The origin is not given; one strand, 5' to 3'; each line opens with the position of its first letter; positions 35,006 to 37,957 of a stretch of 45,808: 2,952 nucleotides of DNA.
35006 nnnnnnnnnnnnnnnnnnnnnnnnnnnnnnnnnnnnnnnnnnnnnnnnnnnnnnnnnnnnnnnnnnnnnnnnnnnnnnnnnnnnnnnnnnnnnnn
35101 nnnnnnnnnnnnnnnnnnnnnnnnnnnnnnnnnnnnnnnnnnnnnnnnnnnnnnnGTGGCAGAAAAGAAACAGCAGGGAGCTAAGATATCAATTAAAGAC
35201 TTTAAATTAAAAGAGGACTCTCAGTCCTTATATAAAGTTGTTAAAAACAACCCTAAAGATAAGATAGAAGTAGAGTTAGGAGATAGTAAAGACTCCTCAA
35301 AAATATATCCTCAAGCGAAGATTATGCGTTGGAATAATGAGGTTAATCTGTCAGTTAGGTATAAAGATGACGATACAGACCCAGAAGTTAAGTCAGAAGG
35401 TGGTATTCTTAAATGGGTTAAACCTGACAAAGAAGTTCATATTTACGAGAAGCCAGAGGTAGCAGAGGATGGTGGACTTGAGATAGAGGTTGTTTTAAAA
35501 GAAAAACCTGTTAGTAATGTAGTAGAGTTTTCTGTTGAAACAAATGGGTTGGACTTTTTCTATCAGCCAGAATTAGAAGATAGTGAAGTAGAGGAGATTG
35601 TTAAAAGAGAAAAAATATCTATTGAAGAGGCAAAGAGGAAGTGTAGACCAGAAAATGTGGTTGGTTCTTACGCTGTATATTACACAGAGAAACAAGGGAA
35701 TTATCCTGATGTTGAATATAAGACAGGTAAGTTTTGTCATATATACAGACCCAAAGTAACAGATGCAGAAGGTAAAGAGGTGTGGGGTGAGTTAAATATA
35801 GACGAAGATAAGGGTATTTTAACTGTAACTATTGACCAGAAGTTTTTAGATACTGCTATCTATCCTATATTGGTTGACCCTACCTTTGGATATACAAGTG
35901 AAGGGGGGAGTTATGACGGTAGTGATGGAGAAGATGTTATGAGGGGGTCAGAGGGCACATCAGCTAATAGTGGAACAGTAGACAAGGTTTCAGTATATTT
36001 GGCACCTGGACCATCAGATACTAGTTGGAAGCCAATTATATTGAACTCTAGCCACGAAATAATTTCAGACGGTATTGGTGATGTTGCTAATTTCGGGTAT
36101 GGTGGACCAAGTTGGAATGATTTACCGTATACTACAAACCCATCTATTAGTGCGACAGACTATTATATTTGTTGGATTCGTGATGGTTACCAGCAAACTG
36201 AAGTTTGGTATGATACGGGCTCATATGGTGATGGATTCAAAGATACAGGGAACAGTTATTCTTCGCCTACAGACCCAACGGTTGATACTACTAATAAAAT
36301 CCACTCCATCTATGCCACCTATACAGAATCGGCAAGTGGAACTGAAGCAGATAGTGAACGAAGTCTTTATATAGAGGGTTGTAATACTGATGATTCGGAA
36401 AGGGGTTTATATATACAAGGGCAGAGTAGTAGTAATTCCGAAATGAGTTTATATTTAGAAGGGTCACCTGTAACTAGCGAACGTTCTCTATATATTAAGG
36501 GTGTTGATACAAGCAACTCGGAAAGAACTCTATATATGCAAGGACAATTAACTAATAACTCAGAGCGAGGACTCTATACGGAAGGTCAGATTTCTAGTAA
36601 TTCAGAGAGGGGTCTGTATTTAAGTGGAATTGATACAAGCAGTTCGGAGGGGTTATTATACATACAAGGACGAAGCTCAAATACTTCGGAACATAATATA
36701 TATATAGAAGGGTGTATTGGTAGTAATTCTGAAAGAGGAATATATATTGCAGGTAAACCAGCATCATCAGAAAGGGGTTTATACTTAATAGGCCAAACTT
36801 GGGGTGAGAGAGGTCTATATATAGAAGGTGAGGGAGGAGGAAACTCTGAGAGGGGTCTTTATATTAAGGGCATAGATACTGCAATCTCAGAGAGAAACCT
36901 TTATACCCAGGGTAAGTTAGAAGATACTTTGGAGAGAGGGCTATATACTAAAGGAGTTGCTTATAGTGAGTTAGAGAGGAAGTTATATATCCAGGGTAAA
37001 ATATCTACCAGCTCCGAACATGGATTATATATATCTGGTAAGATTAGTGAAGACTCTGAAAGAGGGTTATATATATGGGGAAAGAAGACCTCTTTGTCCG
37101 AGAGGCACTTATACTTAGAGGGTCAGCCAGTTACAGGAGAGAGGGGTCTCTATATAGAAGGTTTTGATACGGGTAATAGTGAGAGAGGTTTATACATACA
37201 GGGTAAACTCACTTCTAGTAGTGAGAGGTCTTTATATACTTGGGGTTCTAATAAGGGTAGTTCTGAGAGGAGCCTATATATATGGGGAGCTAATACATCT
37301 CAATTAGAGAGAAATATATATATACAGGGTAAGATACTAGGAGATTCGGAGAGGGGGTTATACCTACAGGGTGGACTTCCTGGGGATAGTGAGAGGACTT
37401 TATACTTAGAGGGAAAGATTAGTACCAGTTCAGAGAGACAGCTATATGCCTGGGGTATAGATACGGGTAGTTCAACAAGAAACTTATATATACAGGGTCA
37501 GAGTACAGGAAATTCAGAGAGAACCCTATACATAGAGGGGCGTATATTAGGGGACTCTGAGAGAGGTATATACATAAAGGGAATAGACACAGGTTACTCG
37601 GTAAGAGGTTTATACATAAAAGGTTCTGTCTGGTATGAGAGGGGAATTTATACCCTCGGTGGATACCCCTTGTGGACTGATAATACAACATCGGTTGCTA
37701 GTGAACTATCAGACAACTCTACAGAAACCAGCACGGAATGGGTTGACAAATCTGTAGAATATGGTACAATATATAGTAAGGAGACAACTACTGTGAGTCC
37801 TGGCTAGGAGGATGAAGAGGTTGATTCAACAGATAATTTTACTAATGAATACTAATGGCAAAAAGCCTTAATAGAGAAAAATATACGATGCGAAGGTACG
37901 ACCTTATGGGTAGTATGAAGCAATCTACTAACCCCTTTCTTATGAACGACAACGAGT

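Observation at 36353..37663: About 32 tandem 12-14-residue repeats (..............) form half of a tail-fibre protein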

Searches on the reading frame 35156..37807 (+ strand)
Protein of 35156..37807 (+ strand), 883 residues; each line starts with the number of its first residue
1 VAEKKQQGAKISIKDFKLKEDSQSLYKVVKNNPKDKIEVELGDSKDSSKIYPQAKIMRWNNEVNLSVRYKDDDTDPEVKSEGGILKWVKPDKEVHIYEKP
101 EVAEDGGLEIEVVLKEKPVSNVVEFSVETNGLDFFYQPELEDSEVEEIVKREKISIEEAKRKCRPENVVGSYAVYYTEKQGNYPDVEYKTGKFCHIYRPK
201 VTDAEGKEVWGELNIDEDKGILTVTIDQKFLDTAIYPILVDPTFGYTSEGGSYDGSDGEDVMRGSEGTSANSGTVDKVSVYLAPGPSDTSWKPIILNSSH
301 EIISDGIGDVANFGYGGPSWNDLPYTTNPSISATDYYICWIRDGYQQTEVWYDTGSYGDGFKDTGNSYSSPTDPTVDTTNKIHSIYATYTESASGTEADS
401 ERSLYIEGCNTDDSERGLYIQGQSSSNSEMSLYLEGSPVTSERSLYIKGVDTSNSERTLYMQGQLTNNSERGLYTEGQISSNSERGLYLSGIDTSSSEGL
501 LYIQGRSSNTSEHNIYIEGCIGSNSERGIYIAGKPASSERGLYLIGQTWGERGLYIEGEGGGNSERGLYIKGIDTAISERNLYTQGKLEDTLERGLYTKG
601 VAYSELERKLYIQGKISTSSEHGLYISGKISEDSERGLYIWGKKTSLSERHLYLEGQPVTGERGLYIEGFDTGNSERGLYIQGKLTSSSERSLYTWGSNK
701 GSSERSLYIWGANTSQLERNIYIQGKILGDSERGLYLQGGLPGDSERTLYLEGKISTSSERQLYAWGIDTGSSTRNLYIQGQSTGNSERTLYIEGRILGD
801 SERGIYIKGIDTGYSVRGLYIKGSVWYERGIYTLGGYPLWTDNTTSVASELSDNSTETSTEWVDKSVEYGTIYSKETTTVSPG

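Call 5: search_protein_families(library=phrogs, proteins=[window:35156-37807:+], max_evalue=0.01)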
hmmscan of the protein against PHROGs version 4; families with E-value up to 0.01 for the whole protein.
window:35156-37807:+ (883 aa): 0 families

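Call 6: search_protein_families(library=pfam, proteins=[window:35156-37807:+], max_evalue=0.01)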
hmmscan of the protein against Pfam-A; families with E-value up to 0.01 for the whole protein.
window:35156-37807:+ (883 aa): 0 families

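Call 7: search_dna_similar(query=window:35156-37807:+, collection=phages, mode=protein, max_evalue=0.001, max_rows=25)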
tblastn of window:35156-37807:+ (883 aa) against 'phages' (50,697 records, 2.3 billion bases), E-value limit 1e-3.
Records with a match: 1; places in all: 1; records where one place covers at least 80% of the query: 0.
Best place of each record, by identity: <60% 1.
By first word of the organism name: Caudoviricetes 1.
By host as written in the record: - 1.
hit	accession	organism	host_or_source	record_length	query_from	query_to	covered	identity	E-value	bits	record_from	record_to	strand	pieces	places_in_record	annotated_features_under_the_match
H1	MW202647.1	Caudoviricetes sp.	Manatee Spring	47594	6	282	31%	34.1%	4e-27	125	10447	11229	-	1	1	hypothetical protein (x2)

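Call 8: find_homologous_proteins(query=window:35156-37807:+)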
Query window:35156-37807:+ (883 aa): 836 proteins with E <= 0.001 among 8000 candidates; the best 120 are listed.
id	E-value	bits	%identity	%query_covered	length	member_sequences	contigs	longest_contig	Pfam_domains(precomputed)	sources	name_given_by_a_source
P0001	1.1e-158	548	41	83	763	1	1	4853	-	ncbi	-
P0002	1.1e-145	505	49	62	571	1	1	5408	-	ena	-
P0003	6.1e-145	503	46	48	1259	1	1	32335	-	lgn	-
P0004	5.9e-132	460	52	53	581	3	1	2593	-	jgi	jgi:hypothetical protein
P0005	6.6e-129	450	50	54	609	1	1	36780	PF27237.1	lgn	-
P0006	1.8e-121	425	48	54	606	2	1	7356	-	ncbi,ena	-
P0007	7.8e-110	387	53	42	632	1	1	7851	-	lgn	-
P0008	7.3e-105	370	39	48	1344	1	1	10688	-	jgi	jgi:hypothetical protein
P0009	6.6e-99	351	40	52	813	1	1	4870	PF13385.14,PF10102.15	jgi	-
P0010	2.9e-98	349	40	54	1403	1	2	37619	PF01522.27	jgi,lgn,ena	-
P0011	5.0e-94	335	42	50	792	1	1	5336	PF13385.14,PF10102.15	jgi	-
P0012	8.2e-94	334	58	31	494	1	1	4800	-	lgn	-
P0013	1.6e-91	326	46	42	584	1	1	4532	-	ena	-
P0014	2.7e-88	316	45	48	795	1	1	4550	PF13385.14,PF10102.15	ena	-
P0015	4.5e-88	315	40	47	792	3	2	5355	PF13385.14,PF10102.15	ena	-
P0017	1.7e-85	306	43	48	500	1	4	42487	-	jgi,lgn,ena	-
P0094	6.3e-68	248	52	27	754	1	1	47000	-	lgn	-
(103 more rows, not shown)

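Call 9: search_solved_structures(query=window:35156-37807:+, max_evalue=1)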
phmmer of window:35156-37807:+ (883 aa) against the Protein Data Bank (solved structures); distinct sequences matched with E-value up to 1: 0.

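Call 13: find_homologous_proteins(query=window:35156-37807:+, region=400-840)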
Query window:35156-37807:+, residues 400-840 (441 aa): 57 proteins with E <= 0.001 among 8000 candidates.
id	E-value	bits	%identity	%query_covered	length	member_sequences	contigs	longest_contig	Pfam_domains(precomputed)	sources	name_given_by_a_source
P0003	1.3e-147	510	47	96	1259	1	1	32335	-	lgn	-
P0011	4.8e-103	363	43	93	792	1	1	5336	PF13385.14,PF10102.15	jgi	-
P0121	1.4e-98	349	40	96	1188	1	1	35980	PF13385.14,PF10102.15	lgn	-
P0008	4.2e-95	337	39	97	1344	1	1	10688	-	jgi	jgi:hypothetical protein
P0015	2.2e-91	325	40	94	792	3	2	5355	PF13385.14,PF10102.15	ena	-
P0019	6.9e-90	320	44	62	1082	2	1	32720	-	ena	-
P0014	1.3e-89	319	45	93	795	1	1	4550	PF13385.14,PF10102.15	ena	-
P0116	1.0e-87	313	32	89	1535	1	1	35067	-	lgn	-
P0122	2.1e-82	295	44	79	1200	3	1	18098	-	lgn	-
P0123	5.0e-82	294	42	94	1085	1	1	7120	-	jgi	jgi:hypothetical protein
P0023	2.0e-80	289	43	93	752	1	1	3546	PF10102.15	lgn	-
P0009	7.4e-79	284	41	91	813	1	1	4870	PF13385.14,PF10102.15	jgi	-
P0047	5.7e-75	271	43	86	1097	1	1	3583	PF13385.14,PF10102.15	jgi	jgi:hypothetical protein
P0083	5.7e-72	261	44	83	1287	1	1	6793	-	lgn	-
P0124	1.2e-69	253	42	73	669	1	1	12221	PF07591.16,PF14890.12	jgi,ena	-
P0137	1.4e-47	181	48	60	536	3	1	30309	-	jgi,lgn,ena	-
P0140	5.6e-41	159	43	52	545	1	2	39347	-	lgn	-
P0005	1.3e-14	72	49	19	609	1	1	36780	PF27237.1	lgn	-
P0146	2.3e-13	68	35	31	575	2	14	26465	PF24032.2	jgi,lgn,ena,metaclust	metaclust:\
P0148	1.9e-11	62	42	24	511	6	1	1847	PF24032.2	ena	-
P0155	7.3e-5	40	40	23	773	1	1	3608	-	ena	-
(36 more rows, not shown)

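Call 22: search_protein_families(library=pfam, proteins=[P0005, P0146, P0155, P0011, P0137], max_evalue=0.01)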
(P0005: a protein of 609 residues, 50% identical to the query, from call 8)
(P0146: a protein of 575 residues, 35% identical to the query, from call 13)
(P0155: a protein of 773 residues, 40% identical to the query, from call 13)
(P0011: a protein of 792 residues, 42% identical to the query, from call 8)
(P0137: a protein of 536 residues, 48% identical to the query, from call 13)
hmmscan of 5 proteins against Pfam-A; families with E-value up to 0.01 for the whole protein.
P0005 (609 aa): 0 families

P0146 (575 aa): 1 family
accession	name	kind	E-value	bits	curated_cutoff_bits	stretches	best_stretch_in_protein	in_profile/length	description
PF24032.1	YQBQ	-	3.6e-07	30.3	27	1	381-499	174-291/294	YQBQ-like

P0155 (773 aa): 1 family
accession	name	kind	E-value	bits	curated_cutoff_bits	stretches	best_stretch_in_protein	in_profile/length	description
PF13306.12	LRR_5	-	4.8e-05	23.7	27.7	1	121-255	10-117/127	BspA type Leucine rich repeat region (6 copies)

P0011 (792 aa): 2 families
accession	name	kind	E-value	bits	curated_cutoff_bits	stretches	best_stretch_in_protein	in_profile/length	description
PF13385.13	Laminin_G_3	-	7.4e-12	46.1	27.6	1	166-317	1-150/151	Concanavalin A-like lectin/glucanases superfamily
PF10102.14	DUF2341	-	7.9e-06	26.7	23.4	1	48-107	1-59/84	Domain of unknown function (DUF2341)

P0137 (536 aa): 1 family
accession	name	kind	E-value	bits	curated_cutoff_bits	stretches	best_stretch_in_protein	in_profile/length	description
PF16714.10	TyrRSs_C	-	0.0096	16.1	30.6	0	194-211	22-39/120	Tyrosyl-tRNA synthetase C-terminal domain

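Call 29: find_encoding_contigs(protein=P0005, flank=10000, max_places=2)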
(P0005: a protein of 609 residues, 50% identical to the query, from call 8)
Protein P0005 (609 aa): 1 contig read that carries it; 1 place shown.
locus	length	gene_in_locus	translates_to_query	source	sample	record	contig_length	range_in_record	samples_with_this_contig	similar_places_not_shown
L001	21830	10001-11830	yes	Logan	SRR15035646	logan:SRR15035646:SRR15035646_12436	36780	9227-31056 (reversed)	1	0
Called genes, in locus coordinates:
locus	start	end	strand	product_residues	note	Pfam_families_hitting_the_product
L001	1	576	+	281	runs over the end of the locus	PF06152:Phage_min_cap2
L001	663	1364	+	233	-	PF06810:Phage_scaffold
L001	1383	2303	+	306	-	PF11651:P22_CoatProtein (faint)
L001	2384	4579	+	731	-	PF00534:Glycos_transf_1, PF13692:Glyco_trans_1_4, PF20706:GT4-conflict, PF00534:Glycos_transf_1, PF13692:Glyco_trans_1_4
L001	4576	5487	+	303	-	PF00534:Glycos_transf_1, PF13692:Glyco_trans_1_4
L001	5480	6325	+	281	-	PF00534:Glycos_transf_1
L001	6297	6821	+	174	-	PF13578:Methyltransf_24 (weak)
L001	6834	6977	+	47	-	-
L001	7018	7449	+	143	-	PF13392:HNH_3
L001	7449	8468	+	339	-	PF01370:Epimerase, PF04321:RmlD_sub_bind (weak), PF16363:GDP_Man_Dehyd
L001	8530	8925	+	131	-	-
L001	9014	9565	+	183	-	-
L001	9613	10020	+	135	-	-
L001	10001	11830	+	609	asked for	PF27237:AF_1625_C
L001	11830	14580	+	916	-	-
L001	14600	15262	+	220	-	-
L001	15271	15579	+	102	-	-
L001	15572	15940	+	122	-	-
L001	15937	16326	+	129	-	PF12691:Phage_tail_terminator_6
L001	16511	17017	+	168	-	-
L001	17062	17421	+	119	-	-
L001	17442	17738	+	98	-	-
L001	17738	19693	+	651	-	-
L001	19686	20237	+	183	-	-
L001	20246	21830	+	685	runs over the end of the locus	PF24032:YQBQ (weak)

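Call 30: find_encoding_contigs(protein=P0137, flank=10000, max_places=2)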
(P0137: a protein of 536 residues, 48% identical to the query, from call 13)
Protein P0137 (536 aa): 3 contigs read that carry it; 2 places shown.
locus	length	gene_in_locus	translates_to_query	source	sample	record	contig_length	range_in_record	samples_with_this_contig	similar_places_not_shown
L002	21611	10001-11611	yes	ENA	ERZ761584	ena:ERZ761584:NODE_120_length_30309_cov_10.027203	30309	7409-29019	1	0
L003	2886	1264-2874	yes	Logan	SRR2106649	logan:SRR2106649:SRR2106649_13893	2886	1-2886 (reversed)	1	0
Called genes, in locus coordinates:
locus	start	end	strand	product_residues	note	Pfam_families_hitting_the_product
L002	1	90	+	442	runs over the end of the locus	PF03237:Terminase_6N, PF17288:Terminase_3C (weak)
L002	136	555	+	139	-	-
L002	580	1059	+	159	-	-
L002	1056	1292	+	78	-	-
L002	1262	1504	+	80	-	-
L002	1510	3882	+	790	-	PF23899:SU10_portal (weak)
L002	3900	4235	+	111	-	-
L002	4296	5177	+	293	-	-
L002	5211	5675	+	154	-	-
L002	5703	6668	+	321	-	PF25209:Phage_capsid_4, PF10124:Mu-like_gpT (weak)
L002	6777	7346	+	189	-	-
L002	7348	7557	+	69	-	-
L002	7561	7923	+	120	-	-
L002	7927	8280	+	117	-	-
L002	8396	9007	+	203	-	-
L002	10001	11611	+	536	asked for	-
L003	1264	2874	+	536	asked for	-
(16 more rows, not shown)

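Call 33: search_protein_families(library=phrogs, proteins=[L001:11830-14580:+, L001:9014-9565:+, L001:9613-10020:+], max_evalue=0.01)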
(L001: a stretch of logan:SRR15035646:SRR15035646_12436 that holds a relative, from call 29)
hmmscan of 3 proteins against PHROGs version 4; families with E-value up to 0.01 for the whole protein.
L001:11830-14580:+ (916 aa): 0 families

L001:9014-9565:+ (183 aa): 0 families

L001:9613-10020:+ (135 aa): 0 families

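Call 34: predict_structure(alignment_id=A1)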
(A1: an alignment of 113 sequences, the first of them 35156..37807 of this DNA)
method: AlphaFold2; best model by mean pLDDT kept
length: 883 residues; sequences in the alignment: 113
mean_pLDDT: 64.3   pTM: 0.53
mean pLDDT of the five models: 64.3, 62.8, 62.4, 58.0, 57.0
residues with pLDDT >= 90: 300; 70-90: 75; 50-70: 150; < 50: 358
segments of 3 or more residues with pLDDT < 50: 1-3, 395-400, 446-481, 523-525, 530-586, 588-595, 605-608, 644-680, 682-802, 808-817, 829-883
pLDDT, mean of each block of 10 residues (from residue 1): 55 93 93 91 94 95 96 88 96 96 92 98 98 95 92 94 94 87 71 95 98 97 98 98 90 84 90 92 85 91 95 90 95 93 85 93 93 90 91 57 56 61 58 54 46 32 30 37 57 62 62 59 49 41 31 32 39 40 46 49 51 53 53 54 42 30 32 42 46 41 35 33 31 34 35 33 28 35 37 43 45 47 53 36 32 34 37 36 40
secondary structure, 60 per line:
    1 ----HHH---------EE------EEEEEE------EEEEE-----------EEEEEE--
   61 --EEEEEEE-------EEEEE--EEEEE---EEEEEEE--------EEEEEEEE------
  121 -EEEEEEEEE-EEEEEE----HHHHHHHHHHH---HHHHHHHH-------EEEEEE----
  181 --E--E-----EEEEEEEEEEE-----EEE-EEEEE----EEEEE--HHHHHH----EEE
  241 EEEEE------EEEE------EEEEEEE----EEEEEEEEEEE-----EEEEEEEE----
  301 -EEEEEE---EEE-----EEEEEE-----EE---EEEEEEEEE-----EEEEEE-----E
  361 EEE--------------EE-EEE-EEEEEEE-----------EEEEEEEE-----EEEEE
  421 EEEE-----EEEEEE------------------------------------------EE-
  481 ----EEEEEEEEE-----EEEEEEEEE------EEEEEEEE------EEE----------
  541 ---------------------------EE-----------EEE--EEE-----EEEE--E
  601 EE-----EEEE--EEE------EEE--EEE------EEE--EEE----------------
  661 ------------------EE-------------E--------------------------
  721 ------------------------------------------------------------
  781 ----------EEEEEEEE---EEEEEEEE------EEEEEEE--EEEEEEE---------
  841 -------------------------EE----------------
elements in order (helices of 4 or more, strands of 3 or more residues): E25-30 E37-41 E53-58 E63-69 E77-81 E84-88 E92-98 E107-114 E122-130 E132-137 H142-152 H156-163 E171-176 E192-202 E208-210 E212-216 E221-225 H228-233 E238-245 E252-255 E262-268 E273-283 E289-296 E302-307 E311-313 E319-324 E335-343 E349-354 E360-363 E381-383 E385-391 E403-410 E416-424 E430-435 E485-493 E499-507 E514-521 E528-530 E581-583 E586-588 E594-597 E600-602 E608-611 E614-616 E623-625 E628-630 E637-639 E642-644 E791-798 E802-809 E816-822 E825-831

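Call 37: fold_search(model_id=the predicted structure, library=pdb)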
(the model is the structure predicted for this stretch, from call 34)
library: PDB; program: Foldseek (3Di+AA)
matches with E <= 10: 753; with E <= 0.001: 0
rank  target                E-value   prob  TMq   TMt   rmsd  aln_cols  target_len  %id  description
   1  9vvr_V                4.4e-03  0.28  0.07  0.08  20.2       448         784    9  Structure of the bacteriophage E1004 tail (released 2025-11-12)
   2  8eap_D                8.4e-03  0.44  0.09  0.14  20.4       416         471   10  Cryo-EM structure of the in-situ gp10-gp26 from bacteriophage P22 (released 2023-09-06)
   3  4qaw_E                1.7e-02  0.89  0.11  0.16  12.1       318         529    9  Structure of modular Xyn30D from Paenibacillus barcinonensis (released 2014-10-08)
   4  4je0_A                1.9e-02  0.41  0.10  0.21  16.3       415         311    7  Structures of SdrD from Staphylococcus aureus reveal the molecular mechanism of how the cell surface receptors recogni (released 2013-06-19)
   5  4qaw_H                2.5e-02  0.63  0.10  0.14  12.9       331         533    8  Structure of modular Xyn30D from Paenibacillus barcinonensis (released 2014-10-08)
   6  8hcj_C                2.6e-02  0.33  0.11  0.18  20.5       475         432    8  Structure of GH43 family enzyme, Xylan 1, 4 Beta- xylosidase from pseudopedobacter saltans (released 2023-11-15)
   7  1ciy                  3.0e-02  0.44  0.10  0.15  16.2       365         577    9  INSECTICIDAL TOXIN: STRUCTURE AND CHANNEL FORMATION (released 1997-01-27)
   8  8vdk                  3.0e-02  0.28  0.10  0.16  23.6       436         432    7  Crystal Structure of LPXTG-motif Cell Wall Anchor Domain Protein MSCRAMM_SdrD from Staphylococcus aureus (released 2024-08-07)
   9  7boy_s                3.0e-02  0.15  0.07  0.08  17.8       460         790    6  Mature bacteriorphage t7 tail nozzle protein gp12 (released 2021-03-17)
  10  6dj4                  3.2e-02  0.38  0.11  0.15  17.1       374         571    8  Crystal Structure of Bacillus thuringiensis Cry1A.105 Tryptic Core (released 2018-09-12)
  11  4qaw_A                3.3e-02  0.57  0.10  0.15  13.5       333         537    9  Structure of modular Xyn30D from Paenibacillus barcinonensis (released 2014-10-08)
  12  8u10_1                3.3e-02  0.18  0.08  0.12  18.6       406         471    9  In situ cryo-EM structure of bacteriophage P22 gp1:gp4:gp5:gp10:gp9 N-term complex in conformation 1 at 3.2A resolutio (released 2023-11-22)
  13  4qaw_D                3.6e-02  0.72  0.10  0.15  12.4       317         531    8  Structure of modular Xyn30D from Paenibacillus barcinonensis (released 2014-10-08)
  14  3gbw                  3.8e-02  0.99  0.11  0.44   7.5       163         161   13  Crystal structure of the first PHR domain of the Mouse Myc-binding protein 2 (MYCBP-2) (released 2009-03-24)
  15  3hwj_A                3.8e-02  0.84  0.09  0.34   7.7       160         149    9  Crystal structure of the second PHR domain of Mouse Myc-binding protein 2 (MYCBP-2) (released 2009-07-21)
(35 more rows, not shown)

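Call 38: fold_search(model_id=the predicted structure, library=viral)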
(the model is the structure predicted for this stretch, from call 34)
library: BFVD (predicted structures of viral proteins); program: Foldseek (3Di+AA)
matches with E <= 10: 515; with E <= 0.001: 6
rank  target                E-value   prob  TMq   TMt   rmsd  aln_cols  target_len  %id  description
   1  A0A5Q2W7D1            4.3e-38  1.00  0.38  0.47  50.0       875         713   24  (no name in the UniProt tables at hand)
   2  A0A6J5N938            5.7e-05  0.85  0.09  0.07  36.3       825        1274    9  Trimeric autotransporter adhesin YadA-like head domain-containing protein [uncultured Caudovirales phage]
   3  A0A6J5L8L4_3          2.1e-04  0.30  0.08  0.07  45.6      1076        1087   10  Uncharacterized protein [uncultured Caudovirales phage]
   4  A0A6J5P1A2            3.6e-04  0.54  0.09  0.10  29.4       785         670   11  Pectate lyase superfamily protein [uncultured Caudovirales phage]
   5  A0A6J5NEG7            7.4e-04  0.95  0.11  0.08  46.6       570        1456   11  Uncharacterized protein [uncultured Caudovirales phage]
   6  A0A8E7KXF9            7.4e-04  0.84  0.09  0.08  20.6       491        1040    8  (no name in the UniProt tables at hand)
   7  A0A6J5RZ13            1.1e-03  1.00  0.14  0.32   4.4       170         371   16  Collagen triple helix repeat [uncultured Caudovirales phage]
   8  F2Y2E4                1.2e-03  0.99  0.15  0.18  27.9       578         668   11  (no name in the UniProt tables at hand)
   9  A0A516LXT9            1.2e-03  0.85  0.09  0.15  19.2       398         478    9  (no name in the UniProt tables at hand)
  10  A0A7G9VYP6            1.2e-03  0.60  0.07  0.07  19.6       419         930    8  Tail tubular protein B [Acinetobacter phage Aristophanes]
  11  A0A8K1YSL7            1.6e-03  0.51  0.08  0.13  38.0       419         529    7  Tail fiber protein (Fragment) [Klebsiella phage vB_Kpn-VAC111]
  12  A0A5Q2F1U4            1.9e-03  0.69  0.09  0.11  31.4       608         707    9  Uncharacterized protein [Serratia phage JS26]
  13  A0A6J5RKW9            1.9e-03  1.00  0.14  0.53   4.5       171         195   15  Uncharacterized protein [uncultured Caudovirales phage]
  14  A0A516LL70            1.9e-03  1.00  0.14  0.53   4.1       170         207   12  (no name in the UniProt tables at hand)
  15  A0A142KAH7            2.6e-03  0.99  0.13  0.18  17.3       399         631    8  (no name in the UniProt tables at hand)
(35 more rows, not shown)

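Call 50: find_encoding_contigs(protein=P0140, flank=10000, max_places=1)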
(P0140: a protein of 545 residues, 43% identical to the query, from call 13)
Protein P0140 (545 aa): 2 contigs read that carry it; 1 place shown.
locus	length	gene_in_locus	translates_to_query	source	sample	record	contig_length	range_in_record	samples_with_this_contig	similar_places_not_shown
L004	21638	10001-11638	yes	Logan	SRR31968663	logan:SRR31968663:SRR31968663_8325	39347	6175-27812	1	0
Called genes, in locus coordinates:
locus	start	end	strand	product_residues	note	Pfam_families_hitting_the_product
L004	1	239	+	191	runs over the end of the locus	PF08241:Methyltransf_11, PF13649:Methyltransf_25 (faint)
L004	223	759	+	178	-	-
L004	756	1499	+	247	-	-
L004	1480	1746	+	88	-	-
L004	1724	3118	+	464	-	PF00534:Glycos_transf_1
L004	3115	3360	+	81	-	PF08281:Sigma70_r4_2 (weak)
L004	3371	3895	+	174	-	PF01467:CTP_transf_like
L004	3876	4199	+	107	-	-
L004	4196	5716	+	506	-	PF17289:Terminase_6C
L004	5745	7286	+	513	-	PF04860:Phage_portal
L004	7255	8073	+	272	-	PF04233:Phage_Mu_F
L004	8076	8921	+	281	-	-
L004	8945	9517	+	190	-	-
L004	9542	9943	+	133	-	-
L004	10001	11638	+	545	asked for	-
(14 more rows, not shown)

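Call 51: find_encoding_contigs(protein=P0003, flank=10000, max_places=1)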
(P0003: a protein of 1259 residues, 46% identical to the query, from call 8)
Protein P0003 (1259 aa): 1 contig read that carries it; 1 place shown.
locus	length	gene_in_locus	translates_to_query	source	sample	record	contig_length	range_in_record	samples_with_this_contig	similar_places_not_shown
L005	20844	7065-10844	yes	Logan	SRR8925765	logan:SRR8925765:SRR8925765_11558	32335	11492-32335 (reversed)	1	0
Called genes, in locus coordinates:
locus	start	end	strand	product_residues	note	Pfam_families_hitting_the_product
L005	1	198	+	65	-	?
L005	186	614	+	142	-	-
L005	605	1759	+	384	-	PF00534:Glycos_transf_1, PF13692:Glyco_trans_1_4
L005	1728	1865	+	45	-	-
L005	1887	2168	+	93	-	-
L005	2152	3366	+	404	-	PF03237:Terminase_6N (weak), PF04466:Terminase_3, PF17288:Terminase_3C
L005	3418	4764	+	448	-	PF05133:SPP1_portal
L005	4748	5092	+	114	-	-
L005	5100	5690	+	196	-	PF01844:HNH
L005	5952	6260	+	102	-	-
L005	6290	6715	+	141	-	-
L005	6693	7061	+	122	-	-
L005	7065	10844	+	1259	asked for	-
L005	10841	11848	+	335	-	PF04233:Phage_Mu_F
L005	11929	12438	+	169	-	PF14265:DUF4355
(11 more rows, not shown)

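Call 52: search_solved_structures(query=A1, max_evalue=10, show_alignments=2)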
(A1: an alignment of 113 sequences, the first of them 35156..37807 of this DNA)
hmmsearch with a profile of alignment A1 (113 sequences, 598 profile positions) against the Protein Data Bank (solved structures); distinct sequences matched with E-value up to 10: 1.
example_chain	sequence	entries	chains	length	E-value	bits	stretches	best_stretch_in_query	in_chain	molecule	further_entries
2g0u_A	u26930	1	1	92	0.87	12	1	317-379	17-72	type III secretion system needle protein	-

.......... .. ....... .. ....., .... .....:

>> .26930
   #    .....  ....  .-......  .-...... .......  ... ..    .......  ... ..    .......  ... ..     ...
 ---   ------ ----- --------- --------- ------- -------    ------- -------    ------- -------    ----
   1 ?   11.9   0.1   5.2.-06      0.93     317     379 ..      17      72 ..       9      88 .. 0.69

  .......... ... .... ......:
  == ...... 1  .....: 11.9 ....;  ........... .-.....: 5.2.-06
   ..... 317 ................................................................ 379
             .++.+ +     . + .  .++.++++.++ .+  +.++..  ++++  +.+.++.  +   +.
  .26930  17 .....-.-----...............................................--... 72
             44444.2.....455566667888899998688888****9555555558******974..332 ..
